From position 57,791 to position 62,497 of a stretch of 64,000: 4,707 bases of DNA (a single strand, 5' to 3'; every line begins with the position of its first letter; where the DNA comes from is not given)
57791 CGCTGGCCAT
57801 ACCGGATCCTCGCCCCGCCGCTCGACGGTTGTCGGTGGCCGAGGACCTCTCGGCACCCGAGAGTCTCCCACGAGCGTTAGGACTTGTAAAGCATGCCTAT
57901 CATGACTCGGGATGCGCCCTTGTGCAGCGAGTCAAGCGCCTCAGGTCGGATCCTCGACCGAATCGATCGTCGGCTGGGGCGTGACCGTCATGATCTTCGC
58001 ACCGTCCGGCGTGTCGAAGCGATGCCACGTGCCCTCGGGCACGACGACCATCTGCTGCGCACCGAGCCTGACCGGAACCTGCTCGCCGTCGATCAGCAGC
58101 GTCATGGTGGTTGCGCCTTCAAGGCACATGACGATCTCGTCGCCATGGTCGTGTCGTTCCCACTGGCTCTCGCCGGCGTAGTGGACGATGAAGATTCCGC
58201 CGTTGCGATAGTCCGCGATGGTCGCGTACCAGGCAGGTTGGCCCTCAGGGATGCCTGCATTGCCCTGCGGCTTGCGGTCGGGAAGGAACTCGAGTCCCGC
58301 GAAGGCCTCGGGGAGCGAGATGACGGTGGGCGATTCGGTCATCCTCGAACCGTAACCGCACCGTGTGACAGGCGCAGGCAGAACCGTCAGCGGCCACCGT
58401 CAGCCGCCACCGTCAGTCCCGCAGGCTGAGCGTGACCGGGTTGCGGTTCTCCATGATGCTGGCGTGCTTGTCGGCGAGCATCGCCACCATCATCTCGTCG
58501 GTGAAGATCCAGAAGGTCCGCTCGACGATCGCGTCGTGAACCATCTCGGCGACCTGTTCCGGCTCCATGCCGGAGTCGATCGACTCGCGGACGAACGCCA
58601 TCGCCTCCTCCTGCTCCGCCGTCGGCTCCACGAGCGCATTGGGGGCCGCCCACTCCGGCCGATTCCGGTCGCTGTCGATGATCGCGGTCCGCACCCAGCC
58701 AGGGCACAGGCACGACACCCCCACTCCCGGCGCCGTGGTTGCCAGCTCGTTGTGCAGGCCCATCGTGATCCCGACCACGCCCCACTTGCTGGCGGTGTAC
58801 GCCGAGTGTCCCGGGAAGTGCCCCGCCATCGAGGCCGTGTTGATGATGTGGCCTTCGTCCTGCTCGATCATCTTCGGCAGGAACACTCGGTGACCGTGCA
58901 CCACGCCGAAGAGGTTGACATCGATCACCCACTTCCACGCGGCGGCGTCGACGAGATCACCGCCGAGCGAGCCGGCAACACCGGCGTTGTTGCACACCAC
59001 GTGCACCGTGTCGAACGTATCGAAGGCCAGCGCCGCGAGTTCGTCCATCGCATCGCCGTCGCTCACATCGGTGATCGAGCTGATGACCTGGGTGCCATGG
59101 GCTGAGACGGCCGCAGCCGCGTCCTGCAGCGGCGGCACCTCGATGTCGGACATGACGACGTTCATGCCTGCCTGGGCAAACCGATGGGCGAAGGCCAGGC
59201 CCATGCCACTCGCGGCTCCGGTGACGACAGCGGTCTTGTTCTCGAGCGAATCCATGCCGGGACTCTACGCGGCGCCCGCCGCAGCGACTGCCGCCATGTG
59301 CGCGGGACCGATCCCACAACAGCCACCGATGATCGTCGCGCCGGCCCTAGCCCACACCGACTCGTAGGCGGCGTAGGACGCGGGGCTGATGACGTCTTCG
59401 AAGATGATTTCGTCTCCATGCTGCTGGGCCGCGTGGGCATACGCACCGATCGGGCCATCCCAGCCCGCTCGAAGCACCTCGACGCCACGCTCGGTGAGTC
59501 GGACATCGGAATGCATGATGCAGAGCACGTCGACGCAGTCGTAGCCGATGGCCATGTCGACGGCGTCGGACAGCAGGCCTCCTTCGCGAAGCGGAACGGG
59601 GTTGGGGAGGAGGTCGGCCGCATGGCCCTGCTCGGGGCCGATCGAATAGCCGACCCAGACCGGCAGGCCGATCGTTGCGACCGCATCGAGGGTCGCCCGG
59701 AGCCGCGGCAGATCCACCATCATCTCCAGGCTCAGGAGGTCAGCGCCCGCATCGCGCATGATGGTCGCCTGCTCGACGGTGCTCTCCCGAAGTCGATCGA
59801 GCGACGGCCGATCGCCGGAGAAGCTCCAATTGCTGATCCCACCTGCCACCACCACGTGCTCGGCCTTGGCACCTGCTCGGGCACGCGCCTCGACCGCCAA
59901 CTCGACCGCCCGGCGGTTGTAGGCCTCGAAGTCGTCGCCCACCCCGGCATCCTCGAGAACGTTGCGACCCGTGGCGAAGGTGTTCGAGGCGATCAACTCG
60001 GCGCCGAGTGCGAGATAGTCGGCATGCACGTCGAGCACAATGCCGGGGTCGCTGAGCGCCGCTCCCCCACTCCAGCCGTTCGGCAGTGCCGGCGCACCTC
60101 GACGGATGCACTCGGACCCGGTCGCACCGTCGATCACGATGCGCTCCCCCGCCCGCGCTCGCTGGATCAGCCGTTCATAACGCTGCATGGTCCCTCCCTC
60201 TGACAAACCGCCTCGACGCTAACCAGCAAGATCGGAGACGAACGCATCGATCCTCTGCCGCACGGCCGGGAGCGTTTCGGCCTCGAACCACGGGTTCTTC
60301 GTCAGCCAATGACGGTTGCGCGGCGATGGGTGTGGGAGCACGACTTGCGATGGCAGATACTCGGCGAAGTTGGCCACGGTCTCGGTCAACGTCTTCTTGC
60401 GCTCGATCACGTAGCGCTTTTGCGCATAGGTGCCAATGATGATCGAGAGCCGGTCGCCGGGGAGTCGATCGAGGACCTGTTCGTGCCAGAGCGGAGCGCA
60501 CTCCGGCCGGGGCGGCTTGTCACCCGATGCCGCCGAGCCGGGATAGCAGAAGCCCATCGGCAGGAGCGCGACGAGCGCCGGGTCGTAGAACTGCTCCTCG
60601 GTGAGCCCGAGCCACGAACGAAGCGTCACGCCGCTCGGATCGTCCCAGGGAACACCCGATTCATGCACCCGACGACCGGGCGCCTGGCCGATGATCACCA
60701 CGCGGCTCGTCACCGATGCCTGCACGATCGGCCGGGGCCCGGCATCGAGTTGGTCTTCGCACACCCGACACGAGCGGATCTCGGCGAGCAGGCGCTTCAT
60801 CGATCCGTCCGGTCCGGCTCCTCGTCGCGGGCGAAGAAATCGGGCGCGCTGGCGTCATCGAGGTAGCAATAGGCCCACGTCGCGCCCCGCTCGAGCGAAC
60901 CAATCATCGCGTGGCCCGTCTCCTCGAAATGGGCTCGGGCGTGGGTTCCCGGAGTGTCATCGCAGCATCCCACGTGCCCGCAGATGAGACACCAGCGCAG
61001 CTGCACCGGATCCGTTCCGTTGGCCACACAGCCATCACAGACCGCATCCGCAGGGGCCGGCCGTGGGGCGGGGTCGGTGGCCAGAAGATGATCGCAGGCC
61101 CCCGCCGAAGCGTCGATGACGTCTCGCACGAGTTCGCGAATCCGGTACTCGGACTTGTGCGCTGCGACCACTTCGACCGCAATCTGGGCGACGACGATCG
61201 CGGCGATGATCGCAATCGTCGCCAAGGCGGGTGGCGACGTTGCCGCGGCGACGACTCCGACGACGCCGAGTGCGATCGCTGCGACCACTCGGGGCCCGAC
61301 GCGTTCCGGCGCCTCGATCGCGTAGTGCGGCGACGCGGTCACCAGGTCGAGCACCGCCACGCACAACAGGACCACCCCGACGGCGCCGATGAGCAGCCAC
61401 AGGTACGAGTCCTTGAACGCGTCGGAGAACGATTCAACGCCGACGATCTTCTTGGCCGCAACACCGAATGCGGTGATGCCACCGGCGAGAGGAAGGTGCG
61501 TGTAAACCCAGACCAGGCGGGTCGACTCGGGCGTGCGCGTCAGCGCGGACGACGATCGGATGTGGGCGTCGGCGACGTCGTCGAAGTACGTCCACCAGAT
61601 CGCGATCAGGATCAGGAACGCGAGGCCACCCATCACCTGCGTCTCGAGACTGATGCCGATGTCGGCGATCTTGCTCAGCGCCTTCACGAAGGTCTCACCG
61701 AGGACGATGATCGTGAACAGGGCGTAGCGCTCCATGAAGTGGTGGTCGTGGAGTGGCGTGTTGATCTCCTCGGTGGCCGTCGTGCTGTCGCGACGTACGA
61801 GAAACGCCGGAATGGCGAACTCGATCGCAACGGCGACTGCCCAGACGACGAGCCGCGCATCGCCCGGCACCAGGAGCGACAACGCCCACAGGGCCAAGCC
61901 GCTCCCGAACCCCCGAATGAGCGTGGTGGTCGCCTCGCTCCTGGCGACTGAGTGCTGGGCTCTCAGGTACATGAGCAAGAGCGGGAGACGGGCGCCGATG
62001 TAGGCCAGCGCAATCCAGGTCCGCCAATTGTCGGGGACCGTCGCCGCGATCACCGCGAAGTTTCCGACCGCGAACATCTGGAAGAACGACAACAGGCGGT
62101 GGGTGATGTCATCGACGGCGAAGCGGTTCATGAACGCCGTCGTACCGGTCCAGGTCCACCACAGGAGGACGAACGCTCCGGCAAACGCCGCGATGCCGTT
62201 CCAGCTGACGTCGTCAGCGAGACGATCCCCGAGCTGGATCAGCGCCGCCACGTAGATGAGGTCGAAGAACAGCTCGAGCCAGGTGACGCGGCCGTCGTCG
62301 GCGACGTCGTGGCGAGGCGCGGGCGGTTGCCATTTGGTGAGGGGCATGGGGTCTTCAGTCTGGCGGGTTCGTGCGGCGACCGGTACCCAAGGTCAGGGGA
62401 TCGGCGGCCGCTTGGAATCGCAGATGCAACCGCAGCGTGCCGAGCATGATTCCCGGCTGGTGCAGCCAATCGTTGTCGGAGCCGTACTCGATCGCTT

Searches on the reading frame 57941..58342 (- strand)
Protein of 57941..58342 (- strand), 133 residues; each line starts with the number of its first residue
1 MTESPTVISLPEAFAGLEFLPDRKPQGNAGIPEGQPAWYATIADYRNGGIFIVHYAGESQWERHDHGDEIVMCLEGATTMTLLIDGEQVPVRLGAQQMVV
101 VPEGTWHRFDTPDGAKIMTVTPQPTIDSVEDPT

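Call 69: search_protein_families(library=pfam, proteins=[window:57941-58342:-], max_evalue=0.00001)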
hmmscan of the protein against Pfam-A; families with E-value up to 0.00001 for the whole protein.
window:57941-58342:- (133 aa): 1 family
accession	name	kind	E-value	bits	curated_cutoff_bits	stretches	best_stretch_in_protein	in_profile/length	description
PF07883.17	Cupin_2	-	2e-09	37.4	27.2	1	52-113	4-60/70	Cupin domain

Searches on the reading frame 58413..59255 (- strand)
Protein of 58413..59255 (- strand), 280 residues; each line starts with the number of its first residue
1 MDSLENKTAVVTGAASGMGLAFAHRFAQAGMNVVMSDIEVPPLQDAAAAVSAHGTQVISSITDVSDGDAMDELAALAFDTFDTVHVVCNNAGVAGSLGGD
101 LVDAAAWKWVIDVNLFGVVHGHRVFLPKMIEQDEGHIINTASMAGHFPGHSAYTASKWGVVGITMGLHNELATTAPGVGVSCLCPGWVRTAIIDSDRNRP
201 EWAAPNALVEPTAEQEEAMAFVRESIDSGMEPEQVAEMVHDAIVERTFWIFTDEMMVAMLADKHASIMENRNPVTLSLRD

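Call 69: search_protein_families(library=pfam, proteins=[window:58413-59255:-], max_evalue=0.00001)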
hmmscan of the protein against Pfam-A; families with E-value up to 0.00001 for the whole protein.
window:58413-59255:- (280 aa): 3 families
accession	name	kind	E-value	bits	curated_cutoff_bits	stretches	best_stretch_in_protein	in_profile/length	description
PF00106.31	adh_short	-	6e-48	163.3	26.6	1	7-197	1-191/195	short chain dehydrogenase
PF13561.12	adh_short_C2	-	7.1e-31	108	27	1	13-202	1-190/236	Enoyl-(Acyl carrier protein) reductase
PF08659.16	KR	-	3e-07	30.9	22.6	1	8-155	2-151/180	KR domain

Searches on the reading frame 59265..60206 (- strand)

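Call 69: search_protein_families(library=pfam, proteins=[window:59265-60206:-], max_evalue=0.00001)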
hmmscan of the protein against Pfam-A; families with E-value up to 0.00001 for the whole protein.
window:59265-60206:- (313 aa): 1 family
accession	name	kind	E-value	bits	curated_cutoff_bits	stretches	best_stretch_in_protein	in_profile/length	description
PF02574.22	S-methyl_trans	-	3.9e-39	135.7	22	1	23-310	1-282/283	Homocysteine S-methyltransferase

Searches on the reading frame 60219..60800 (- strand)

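Call 69: search_protein_families(library=pfam, proteins=[window:60219-60800:-], max_evalue=0.00001)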
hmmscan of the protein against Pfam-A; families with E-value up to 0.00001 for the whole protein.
window:60219-60800:- (193 aa): 1 family
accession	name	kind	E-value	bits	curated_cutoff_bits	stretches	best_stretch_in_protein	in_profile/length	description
PF03167.25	UDG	-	7.6e-25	88.1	24.3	1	31-179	7-139/141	Uracil DNA glycosylase superfamily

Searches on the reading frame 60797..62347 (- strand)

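Call 69: search_protein_families(library=pfam, proteins=[window:60797-62347:-], max_evalue=0.00001)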
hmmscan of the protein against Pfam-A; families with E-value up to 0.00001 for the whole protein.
window:60797-62347:- (516 aa): 2 families
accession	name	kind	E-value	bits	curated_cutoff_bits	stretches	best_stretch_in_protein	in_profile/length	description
PF06772.16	LtrA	-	2.4e-76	257.7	31.9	1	20-387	1-353/356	Bacterial low temperature requirement A protein (LtrA)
PF02148.25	zf-UBP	-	7.3e-11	42.6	22.7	1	452-499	12-56/63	Zn-finger in ubiquitin-hydrolases and other protein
